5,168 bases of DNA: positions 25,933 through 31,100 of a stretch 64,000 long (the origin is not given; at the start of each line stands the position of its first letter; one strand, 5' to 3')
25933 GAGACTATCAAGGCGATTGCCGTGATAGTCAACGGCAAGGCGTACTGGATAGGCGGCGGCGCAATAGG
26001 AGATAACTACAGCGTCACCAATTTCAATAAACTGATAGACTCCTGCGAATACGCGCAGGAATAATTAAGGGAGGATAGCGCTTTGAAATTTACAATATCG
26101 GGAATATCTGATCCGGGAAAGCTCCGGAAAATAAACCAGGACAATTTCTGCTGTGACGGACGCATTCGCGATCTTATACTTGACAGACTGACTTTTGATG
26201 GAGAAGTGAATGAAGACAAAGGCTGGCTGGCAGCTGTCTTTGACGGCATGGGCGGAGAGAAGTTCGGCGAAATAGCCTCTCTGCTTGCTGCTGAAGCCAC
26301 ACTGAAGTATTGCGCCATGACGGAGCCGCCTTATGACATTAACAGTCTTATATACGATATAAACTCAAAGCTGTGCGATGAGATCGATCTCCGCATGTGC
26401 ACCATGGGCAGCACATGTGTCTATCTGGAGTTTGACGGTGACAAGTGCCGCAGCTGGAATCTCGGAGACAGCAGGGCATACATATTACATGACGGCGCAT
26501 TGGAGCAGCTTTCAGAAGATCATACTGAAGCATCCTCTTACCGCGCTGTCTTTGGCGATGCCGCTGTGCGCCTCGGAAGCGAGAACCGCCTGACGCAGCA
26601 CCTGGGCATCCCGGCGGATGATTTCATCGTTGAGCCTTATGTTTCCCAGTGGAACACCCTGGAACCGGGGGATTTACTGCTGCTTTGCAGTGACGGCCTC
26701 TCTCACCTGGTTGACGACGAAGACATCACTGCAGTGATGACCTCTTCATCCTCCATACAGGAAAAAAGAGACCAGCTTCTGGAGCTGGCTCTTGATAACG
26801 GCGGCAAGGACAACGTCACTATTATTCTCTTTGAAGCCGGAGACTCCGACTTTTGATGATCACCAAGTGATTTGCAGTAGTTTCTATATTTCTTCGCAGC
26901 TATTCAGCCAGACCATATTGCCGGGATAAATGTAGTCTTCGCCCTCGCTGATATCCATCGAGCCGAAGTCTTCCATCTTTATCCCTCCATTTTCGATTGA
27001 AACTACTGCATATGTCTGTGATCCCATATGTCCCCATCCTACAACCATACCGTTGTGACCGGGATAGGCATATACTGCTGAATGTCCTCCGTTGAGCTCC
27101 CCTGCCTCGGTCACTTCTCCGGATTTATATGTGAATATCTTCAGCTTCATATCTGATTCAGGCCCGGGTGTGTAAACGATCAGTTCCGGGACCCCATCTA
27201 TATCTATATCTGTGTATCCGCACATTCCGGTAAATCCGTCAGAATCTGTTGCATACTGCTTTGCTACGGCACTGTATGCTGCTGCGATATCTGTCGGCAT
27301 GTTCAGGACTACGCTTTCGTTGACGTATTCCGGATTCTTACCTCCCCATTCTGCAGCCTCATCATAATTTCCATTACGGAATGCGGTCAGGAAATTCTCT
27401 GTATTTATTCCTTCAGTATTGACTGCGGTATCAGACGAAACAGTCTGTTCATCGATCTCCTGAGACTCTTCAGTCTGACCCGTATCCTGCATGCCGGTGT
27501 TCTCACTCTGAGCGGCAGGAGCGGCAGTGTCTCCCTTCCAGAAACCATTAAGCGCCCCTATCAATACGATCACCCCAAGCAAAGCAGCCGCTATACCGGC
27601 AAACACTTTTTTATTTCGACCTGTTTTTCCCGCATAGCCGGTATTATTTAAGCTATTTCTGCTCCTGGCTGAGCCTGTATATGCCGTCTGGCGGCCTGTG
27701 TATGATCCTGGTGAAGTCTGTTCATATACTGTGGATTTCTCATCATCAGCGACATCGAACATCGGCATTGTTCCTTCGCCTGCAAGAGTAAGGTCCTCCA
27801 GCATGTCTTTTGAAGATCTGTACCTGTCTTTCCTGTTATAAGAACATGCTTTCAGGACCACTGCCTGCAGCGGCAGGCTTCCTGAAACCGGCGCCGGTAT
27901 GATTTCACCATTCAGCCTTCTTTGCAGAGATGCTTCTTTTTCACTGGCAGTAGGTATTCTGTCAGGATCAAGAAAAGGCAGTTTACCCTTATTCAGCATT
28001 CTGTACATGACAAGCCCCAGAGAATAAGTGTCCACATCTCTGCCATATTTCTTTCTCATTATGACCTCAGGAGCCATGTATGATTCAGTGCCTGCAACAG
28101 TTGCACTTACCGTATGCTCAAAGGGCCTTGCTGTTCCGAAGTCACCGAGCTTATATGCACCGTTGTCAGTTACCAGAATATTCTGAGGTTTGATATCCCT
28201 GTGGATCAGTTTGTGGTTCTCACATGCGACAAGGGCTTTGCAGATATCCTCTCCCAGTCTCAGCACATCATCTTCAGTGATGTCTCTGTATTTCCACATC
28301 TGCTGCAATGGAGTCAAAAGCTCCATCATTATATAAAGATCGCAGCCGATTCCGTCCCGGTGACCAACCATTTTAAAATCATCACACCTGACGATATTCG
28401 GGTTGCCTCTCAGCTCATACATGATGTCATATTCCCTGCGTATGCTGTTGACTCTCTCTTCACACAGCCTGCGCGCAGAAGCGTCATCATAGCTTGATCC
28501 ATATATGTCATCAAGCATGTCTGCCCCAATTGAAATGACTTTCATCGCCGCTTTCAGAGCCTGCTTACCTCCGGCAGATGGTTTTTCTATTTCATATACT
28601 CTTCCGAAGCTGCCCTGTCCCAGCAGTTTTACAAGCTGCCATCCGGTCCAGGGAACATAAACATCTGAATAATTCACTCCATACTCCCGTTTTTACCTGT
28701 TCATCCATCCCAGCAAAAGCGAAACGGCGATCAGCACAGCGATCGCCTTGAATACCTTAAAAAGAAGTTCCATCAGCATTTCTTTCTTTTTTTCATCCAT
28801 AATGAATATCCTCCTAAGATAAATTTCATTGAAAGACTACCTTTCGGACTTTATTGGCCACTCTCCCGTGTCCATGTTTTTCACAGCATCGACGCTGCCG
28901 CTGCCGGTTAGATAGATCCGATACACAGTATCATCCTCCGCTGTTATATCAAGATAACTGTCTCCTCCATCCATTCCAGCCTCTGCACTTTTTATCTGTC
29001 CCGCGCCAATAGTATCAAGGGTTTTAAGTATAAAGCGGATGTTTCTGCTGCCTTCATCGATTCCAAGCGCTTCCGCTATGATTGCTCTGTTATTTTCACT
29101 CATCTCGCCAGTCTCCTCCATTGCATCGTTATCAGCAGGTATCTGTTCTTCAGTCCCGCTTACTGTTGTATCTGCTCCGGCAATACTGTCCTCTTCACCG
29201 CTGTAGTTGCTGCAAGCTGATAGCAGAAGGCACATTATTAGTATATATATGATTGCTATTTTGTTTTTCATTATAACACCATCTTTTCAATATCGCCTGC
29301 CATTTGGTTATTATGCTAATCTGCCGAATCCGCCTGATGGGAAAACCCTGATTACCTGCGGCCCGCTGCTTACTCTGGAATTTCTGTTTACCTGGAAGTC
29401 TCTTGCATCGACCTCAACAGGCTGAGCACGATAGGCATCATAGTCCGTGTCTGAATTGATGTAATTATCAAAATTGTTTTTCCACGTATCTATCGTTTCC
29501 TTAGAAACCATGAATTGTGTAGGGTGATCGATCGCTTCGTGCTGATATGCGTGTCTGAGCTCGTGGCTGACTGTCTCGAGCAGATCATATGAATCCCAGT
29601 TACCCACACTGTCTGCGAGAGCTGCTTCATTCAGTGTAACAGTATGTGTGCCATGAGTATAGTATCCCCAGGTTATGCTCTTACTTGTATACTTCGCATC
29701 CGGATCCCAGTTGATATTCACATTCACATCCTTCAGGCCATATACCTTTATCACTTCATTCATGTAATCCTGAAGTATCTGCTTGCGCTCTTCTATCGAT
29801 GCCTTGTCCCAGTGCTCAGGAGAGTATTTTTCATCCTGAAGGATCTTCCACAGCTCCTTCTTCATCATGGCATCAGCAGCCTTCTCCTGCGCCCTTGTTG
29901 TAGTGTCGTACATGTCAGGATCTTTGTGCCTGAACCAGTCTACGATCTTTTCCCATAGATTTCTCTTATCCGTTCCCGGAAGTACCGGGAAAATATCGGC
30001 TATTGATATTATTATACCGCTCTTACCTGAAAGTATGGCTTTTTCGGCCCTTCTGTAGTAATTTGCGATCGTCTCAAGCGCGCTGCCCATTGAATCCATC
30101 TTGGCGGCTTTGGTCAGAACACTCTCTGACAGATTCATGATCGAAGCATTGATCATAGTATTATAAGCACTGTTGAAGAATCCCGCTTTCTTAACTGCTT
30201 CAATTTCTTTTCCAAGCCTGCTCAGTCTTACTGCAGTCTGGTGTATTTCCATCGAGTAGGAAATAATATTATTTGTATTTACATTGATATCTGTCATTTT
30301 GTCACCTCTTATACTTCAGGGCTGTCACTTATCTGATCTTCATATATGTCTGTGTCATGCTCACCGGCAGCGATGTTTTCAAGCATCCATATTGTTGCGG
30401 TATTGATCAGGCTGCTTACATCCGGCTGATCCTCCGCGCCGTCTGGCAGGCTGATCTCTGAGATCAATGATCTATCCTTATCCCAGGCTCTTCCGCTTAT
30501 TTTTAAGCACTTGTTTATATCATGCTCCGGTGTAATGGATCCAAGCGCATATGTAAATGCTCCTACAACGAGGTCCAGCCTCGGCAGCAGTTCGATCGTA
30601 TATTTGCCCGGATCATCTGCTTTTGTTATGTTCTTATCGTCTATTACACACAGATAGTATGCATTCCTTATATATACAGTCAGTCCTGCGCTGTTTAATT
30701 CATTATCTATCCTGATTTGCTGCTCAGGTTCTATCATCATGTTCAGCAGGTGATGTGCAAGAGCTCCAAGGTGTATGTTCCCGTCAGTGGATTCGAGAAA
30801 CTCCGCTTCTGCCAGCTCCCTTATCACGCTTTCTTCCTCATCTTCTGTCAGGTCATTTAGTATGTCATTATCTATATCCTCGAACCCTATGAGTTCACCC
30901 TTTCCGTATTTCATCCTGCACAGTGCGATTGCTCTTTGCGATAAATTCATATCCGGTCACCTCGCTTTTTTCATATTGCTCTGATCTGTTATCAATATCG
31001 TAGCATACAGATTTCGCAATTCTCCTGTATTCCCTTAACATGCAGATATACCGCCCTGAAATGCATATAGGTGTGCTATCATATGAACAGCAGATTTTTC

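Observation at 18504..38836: Eight Hanks-type Ser/Thr kinase paralogues with swapped sensor domains, two PP2C phosphatases and eight FHA domains wrapped around the secretion genes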

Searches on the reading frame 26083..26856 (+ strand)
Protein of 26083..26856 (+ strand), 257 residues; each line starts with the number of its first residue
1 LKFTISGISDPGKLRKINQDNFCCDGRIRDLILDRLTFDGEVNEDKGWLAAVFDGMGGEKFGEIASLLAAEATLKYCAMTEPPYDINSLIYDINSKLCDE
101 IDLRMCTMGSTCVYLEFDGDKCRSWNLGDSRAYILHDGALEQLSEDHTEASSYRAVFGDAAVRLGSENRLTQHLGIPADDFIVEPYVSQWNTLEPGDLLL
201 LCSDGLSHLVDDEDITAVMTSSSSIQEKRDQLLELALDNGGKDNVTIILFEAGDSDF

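Call 3: search_protein_families(library=pfam, proteins=[window:26083-26856:+], max_evalue=0.01)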
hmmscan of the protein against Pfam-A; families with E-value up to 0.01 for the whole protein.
window:26083-26856:+ (257 aa): 3 families
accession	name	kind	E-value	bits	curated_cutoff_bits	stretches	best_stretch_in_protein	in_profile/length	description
PF13672.11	PP2C_2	-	3.5e-13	50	24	1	43-230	20-199/209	Protein phosphatase 2C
PF07228.17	SpoIIE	-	4e-10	40.4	25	1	45-250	2-189/192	Stage II sporulation protein E (SpoIIE)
PF00481.26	PP2C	-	1.3e-07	32.1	20.3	1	43-149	30-142/255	Protein phosphatase 2C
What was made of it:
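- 26083..26856 (+): P1: PP2C/PPM phosphatase, directly downstream of K4. PP2C_2 50 bits (call 3).
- Checked: Both PP2C genes are confirmed: 26083-26856(+) and 35416-36240(-) (call 3).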

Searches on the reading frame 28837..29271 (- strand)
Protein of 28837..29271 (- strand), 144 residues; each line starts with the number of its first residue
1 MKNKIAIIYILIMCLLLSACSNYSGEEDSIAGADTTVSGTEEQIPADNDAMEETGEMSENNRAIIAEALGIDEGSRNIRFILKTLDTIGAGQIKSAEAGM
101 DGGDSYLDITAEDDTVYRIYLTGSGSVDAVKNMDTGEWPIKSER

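Call 4: search_protein_families(library=pfam, proteins=[window:28837-29271:-], max_evalue=0.01)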
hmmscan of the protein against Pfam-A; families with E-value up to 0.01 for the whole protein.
window:28837-29271:- (144 aa): 0 families
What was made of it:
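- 28837..29271 (-): 144-aa predicted lipoprotein, candidate immunity protein for the neighbouring HExxH protein. No Pfam hit (call 4).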

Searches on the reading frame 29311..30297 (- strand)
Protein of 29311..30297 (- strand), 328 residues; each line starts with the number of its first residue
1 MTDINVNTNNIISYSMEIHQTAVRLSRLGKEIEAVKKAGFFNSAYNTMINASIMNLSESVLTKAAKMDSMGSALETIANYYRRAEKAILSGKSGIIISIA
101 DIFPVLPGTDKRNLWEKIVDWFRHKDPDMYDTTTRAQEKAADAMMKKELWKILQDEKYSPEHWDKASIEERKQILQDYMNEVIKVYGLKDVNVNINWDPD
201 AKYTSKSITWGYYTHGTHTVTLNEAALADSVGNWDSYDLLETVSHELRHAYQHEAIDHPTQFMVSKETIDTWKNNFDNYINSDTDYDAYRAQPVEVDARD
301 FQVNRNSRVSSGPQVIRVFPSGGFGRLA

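Call 4: search_protein_families(library=pfam, proteins=[window:29311-30297:-], max_evalue=0.01)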
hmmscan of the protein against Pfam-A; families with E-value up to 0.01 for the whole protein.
window:29311-30297:- (328 aa): 1 family
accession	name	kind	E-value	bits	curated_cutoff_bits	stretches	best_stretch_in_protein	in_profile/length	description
PF13017.12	Maelstrom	-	0.0054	16.9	22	0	108-194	64-146/215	piRNA pathway germ-plasm component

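Call 12: search_protein_families(library=ncbifam, proteins=[window:29311-30297:-], max_evalue=0.01)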
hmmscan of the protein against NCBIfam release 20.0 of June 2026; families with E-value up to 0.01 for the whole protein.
window:29311-30297:- (328 aa): 0 families

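Call 70: search_solved_structures(query=window:29311-30297:-, max_evalue=10)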
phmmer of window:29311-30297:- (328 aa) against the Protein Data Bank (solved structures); distinct sequences matched with E-value up to 10: 1.
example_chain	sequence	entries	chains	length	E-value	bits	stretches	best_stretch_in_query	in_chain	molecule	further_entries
1pbj_A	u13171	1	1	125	0.057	16.2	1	58-156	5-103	hypothetical protein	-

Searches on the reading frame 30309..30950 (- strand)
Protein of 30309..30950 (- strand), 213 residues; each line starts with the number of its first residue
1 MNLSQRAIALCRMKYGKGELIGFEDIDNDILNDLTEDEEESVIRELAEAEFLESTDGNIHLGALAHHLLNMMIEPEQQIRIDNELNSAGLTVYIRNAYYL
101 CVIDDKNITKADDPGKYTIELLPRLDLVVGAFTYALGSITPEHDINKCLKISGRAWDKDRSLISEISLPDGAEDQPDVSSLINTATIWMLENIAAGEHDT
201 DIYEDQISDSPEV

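Call 4: search_protein_families(library=pfam, proteins=[window:30309-30950:-], max_evalue=0.01)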
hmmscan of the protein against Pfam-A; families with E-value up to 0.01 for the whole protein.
window:30309-30950:- (213 aa): 0 families

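Call 12: search_protein_families(library=ncbifam, proteins=[window:30309-30950:-], max_evalue=0.01)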
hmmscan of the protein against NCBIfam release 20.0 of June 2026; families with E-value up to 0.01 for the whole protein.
window:30309-30950:- (213 aa): 0 families
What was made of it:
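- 30309..30950 (-): 213-aa acidic protein of unknown function, upstream of the HExxH protein (possible chaperone). No Pfam or NCBIfam hit (calls 4, 12).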

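Call 52: search_protein_families(library=pfam, proteins=[window:30309-30950:-], max_evalue=1)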
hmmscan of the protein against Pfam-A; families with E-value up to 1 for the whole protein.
window:30309-30950:- (213 aa): 1 family
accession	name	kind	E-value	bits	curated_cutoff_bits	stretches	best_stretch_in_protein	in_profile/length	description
PF17727.6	CtsR_C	-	0.077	13.7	23.8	1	24-76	7-59/72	CtsR C-terminal dimerization domain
